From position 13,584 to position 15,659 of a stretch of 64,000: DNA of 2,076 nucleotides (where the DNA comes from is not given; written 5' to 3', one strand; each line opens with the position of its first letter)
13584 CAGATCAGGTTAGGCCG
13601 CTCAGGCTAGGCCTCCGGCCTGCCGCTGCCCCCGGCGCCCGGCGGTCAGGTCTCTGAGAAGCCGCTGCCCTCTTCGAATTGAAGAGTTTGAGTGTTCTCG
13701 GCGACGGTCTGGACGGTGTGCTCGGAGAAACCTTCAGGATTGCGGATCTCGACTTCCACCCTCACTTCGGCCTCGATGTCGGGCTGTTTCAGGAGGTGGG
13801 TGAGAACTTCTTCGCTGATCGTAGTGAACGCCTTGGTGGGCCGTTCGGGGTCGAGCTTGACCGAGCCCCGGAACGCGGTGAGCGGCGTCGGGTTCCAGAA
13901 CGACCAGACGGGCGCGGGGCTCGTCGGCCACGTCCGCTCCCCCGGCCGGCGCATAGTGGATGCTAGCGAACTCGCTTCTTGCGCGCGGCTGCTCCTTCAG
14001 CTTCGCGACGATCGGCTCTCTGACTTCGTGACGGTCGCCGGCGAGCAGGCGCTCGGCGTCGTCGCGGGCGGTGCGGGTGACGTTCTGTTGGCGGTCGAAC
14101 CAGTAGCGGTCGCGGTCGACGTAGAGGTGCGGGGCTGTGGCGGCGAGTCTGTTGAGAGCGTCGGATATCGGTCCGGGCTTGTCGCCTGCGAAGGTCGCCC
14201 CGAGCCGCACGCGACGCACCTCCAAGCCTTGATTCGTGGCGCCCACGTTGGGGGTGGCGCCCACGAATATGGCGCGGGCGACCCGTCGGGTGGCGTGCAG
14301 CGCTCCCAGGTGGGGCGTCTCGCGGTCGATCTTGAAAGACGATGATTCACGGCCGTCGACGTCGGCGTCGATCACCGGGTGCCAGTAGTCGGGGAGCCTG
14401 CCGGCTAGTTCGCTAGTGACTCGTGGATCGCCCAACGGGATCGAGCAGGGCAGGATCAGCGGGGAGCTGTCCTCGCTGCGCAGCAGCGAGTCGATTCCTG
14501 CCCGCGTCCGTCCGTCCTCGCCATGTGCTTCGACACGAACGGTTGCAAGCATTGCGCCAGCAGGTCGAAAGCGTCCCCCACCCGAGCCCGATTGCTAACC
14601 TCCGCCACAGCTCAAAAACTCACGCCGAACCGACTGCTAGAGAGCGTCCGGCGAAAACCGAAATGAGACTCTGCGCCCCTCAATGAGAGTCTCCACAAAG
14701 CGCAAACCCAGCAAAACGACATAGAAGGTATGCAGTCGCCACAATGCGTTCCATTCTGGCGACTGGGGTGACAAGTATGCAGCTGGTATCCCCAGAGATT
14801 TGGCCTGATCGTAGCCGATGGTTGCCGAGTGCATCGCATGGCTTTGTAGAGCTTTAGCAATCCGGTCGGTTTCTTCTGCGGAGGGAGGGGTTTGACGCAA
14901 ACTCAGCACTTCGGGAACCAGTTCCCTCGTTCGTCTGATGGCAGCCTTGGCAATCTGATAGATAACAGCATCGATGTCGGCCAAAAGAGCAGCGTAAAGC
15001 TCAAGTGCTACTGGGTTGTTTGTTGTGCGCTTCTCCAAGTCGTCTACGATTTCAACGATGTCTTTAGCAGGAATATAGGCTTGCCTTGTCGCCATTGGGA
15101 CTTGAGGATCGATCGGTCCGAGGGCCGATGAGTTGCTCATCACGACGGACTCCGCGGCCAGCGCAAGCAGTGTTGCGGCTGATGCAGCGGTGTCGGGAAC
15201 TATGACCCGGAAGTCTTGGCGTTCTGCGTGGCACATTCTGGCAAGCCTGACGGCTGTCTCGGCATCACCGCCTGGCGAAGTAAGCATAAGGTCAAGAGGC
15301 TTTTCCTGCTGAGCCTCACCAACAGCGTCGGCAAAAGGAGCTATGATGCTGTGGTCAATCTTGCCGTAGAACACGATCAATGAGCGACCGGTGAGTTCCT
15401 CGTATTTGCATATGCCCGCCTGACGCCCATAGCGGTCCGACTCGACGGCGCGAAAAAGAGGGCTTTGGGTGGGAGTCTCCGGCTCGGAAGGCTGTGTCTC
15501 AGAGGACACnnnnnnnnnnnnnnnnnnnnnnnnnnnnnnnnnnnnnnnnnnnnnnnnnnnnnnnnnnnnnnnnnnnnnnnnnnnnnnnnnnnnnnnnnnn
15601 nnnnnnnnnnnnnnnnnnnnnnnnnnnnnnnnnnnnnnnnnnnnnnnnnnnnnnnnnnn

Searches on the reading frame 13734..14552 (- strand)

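Call 61: search_protein_families(library=pfam, proteins=[window:13734-14552:-], max_evalue=0.001)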
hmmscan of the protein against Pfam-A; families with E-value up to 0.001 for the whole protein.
window:13734-14552:- (272 aa): 1 family
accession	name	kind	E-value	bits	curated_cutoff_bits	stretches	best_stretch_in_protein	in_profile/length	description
PF04465.17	DUF499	-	0.00021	19.7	23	1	17-188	264-444/1024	Protein of unknown function (DUF499)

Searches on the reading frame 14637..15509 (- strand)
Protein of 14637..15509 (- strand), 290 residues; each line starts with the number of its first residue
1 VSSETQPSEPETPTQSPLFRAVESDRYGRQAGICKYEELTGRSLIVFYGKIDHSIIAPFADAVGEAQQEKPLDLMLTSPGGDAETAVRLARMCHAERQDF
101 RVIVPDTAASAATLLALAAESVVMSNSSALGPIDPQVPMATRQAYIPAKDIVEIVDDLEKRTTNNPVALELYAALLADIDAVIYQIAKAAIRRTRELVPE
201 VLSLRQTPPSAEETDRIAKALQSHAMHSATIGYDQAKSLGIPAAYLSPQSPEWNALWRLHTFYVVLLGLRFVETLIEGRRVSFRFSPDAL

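Call 61: search_protein_families(library=pfam, proteins=[window:14637-15509:-], max_evalue=0.001)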
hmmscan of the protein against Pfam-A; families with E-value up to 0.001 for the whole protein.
window:14637-15509:- (290 aa): 3 families
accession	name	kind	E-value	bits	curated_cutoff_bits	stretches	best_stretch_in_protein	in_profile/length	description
PF01972.22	SDH_protease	-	1.8e-19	70.3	31.3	1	61-244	83-245/286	ClpP-like SDH-type serine proteinase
PF25145.1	NfeD1b_N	-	0.00015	21.8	40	1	51-131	11-93/189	NfeD1b, N-terminal domain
PF00574.28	CLP_protease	-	0.00035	20.9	20.2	1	42-122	16-99/182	Clp protease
